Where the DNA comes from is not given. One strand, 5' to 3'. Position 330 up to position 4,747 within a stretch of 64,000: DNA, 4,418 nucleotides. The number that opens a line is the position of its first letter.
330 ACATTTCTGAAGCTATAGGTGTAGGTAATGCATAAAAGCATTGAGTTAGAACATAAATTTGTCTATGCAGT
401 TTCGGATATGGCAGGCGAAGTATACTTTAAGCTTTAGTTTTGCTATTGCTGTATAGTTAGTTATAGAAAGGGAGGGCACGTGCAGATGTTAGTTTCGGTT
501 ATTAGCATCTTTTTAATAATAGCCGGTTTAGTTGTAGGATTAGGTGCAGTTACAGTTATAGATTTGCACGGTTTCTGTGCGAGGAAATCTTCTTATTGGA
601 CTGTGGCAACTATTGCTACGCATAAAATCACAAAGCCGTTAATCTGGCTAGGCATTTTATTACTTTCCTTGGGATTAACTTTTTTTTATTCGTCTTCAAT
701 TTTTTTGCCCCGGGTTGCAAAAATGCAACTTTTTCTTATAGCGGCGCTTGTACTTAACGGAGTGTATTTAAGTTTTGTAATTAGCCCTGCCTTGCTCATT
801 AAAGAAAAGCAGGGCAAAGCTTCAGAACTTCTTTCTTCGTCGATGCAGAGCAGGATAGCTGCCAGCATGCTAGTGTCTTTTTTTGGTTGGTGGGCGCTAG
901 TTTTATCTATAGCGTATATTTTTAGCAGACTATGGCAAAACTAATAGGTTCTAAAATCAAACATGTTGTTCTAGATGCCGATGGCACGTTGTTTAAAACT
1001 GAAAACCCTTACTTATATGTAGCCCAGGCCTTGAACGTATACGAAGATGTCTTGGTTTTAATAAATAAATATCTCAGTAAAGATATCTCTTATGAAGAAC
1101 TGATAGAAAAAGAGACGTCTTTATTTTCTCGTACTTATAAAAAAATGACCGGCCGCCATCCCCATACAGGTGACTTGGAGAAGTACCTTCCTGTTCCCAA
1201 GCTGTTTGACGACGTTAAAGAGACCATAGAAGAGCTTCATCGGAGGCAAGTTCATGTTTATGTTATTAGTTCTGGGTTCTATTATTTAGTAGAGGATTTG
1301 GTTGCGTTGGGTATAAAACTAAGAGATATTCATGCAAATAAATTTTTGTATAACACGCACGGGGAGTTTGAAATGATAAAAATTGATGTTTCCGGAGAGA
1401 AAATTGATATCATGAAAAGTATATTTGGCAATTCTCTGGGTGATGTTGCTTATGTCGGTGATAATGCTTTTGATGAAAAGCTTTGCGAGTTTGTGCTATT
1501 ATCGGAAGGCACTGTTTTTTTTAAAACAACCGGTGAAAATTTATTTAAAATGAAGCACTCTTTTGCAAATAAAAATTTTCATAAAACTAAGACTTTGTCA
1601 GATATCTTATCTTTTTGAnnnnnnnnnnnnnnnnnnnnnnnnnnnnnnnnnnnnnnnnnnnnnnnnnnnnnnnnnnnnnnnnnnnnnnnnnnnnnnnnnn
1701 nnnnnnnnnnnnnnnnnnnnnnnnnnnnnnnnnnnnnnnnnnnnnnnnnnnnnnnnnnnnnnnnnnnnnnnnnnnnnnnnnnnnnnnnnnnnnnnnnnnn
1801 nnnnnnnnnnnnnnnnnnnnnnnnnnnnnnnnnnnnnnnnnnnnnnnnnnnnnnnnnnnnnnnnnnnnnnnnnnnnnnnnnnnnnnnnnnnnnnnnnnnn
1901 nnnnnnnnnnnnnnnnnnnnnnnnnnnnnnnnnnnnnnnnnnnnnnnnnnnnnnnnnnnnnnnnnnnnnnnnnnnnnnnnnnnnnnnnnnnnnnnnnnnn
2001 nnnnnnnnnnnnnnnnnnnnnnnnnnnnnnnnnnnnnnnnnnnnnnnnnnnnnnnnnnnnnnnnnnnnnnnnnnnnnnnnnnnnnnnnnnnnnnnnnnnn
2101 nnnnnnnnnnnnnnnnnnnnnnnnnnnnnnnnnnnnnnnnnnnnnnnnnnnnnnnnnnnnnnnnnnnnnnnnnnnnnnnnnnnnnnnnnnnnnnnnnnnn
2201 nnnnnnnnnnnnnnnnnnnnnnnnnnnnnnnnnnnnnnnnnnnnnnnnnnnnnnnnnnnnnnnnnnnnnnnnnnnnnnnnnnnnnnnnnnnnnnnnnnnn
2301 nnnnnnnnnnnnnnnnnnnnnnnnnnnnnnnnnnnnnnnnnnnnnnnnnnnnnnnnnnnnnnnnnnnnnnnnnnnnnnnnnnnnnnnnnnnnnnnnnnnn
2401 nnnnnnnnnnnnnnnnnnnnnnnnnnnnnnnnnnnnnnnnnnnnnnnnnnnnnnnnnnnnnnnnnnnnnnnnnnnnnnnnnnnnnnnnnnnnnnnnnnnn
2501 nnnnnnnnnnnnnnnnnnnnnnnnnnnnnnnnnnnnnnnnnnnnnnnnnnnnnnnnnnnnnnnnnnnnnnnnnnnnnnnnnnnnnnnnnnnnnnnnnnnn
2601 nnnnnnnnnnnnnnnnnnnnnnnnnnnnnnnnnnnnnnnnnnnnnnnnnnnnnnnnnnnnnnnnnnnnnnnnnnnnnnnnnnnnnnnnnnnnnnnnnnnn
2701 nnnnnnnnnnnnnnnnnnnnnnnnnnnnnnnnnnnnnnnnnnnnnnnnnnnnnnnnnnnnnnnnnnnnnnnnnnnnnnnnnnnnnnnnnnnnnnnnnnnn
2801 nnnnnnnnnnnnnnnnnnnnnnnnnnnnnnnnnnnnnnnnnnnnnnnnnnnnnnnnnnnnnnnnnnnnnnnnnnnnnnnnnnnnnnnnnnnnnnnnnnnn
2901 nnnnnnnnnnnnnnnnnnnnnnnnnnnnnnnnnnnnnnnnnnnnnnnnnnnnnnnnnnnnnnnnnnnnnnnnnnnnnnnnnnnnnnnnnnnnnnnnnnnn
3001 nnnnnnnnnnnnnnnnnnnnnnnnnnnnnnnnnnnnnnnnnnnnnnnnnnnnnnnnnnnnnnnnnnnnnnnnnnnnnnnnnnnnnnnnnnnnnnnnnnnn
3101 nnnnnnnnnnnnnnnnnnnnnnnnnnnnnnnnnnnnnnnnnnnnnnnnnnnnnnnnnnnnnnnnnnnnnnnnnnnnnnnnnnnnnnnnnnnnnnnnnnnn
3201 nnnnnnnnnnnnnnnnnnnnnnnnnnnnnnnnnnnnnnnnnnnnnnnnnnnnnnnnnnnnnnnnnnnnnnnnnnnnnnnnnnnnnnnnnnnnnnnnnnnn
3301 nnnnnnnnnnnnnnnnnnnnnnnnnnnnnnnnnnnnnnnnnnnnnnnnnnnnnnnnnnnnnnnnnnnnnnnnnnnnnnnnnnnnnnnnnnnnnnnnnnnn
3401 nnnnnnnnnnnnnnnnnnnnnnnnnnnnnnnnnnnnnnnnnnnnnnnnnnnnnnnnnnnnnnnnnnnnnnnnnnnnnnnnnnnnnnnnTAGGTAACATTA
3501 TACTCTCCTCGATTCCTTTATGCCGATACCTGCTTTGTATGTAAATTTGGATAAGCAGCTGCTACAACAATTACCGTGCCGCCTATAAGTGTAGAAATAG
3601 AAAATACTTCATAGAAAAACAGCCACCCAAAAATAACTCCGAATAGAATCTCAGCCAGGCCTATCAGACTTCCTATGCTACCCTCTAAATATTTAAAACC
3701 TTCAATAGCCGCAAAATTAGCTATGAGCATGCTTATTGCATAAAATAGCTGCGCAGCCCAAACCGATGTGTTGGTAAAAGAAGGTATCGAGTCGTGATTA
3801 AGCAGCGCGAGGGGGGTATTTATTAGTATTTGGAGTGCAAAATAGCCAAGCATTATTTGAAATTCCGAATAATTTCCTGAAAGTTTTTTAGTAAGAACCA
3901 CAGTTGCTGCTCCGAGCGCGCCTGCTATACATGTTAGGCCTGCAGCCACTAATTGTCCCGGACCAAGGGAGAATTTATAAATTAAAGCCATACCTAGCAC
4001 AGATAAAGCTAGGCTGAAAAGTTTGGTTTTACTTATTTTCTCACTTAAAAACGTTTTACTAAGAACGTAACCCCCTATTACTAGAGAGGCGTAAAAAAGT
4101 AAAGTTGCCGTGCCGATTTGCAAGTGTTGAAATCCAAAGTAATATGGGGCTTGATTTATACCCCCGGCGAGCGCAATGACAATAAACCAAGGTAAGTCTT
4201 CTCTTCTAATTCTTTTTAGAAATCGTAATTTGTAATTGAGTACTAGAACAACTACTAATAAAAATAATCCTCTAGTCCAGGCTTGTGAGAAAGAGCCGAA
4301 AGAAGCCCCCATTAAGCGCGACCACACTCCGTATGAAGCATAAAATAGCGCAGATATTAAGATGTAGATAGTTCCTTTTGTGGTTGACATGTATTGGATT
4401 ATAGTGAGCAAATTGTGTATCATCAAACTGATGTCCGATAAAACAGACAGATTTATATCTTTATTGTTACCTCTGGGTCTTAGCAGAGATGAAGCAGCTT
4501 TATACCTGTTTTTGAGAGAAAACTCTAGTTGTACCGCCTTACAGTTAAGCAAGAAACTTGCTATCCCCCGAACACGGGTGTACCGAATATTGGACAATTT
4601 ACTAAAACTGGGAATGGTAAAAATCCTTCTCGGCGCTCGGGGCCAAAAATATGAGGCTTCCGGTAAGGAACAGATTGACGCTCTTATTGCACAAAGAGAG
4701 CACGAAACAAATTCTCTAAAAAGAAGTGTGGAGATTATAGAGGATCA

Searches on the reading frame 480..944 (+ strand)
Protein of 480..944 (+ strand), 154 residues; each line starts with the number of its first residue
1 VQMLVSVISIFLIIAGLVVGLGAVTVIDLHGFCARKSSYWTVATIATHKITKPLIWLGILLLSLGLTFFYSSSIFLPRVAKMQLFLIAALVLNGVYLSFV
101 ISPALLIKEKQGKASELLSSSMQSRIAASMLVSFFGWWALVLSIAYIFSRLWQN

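Call 53: find_encoding_contigs(protein=window:480-944:+, flank=10000, max_places=3)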
Protein window:480-944:+ (154 aa): 1 contig read that carries it; 1 place shown.
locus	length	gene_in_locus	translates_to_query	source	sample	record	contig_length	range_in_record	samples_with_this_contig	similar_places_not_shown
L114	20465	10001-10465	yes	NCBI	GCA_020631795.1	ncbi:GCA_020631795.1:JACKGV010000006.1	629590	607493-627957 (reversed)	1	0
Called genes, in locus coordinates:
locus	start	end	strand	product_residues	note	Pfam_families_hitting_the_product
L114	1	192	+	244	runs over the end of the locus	-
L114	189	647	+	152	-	PF00213:OSCP (weak)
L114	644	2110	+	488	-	PF00006:ATP-synt_ab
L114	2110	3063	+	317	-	PF00231:ATP-synt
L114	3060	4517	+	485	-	PF00006:ATP-synt_ab, PF22919:ATP-synt_VA_C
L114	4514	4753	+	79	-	PF02823:ATP-synt_DE_N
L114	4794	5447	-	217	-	PF00687:Ribosomal_L1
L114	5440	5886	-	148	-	PF03946:Ribosomal_L11_N, PF00298:Ribosomal_L11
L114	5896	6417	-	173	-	PF02357:NusG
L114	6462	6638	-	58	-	PF00584:SecE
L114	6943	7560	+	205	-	PF02163:Peptidase_M50 (weak)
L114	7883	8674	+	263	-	PF00763:THF_DHG_CYH, PF02882:THF_DHG_CYH_C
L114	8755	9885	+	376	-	PF01180:DHO_dh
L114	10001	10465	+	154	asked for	-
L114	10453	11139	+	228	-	PF00702:Hydrolase, PF12710:HAD (weak)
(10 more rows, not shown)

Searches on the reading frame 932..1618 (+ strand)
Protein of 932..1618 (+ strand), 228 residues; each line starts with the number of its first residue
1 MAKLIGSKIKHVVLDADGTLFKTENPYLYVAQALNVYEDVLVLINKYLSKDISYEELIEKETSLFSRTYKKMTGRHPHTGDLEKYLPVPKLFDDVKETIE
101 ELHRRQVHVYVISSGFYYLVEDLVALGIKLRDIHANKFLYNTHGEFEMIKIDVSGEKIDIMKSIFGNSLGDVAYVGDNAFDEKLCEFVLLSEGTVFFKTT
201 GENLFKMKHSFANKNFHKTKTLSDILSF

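Call 11: search_protein_families(library=pfam, proteins=[window:932-1618:+])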
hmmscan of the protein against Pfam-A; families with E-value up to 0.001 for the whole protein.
window:932-1618:+ (228 aa): 3 families
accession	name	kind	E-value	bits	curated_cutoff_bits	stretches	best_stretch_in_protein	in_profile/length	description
PF00702.32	Hydrolase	-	8.3e-09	36.5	26.4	1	9-181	1-183/191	haloacid dehalogenase-like hydrolase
PF12710.13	HAD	-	6.5e-07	30.4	27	1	12-177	1-180/189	haloacid dehalogenase-like hydrolase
PF13419.12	HAD_2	-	0.00075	20.1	23.8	0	12-116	1-105/178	Haloacid dehalogenase-like hydrolase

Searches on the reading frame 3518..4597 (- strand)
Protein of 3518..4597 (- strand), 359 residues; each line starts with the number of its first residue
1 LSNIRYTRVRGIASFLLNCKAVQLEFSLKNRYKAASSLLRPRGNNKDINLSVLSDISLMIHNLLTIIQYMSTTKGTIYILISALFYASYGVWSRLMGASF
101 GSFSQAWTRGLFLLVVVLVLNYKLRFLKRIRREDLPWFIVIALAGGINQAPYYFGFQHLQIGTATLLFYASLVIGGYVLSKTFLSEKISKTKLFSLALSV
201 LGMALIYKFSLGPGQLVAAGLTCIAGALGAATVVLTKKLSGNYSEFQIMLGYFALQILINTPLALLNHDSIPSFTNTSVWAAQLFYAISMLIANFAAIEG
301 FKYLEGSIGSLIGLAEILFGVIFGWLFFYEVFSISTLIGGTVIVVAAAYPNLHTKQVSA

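Call 11: search_protein_families(library=pfam, proteins=[window:3518-4597:-])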
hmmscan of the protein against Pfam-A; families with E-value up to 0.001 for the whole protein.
window:3518-4597:- (359 aa): 1 family
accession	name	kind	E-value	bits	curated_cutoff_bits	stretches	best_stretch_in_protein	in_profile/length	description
PF00892.27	EamA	-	1.5e-20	74.3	28.2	2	74-207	2-134/135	EamA-like transporter family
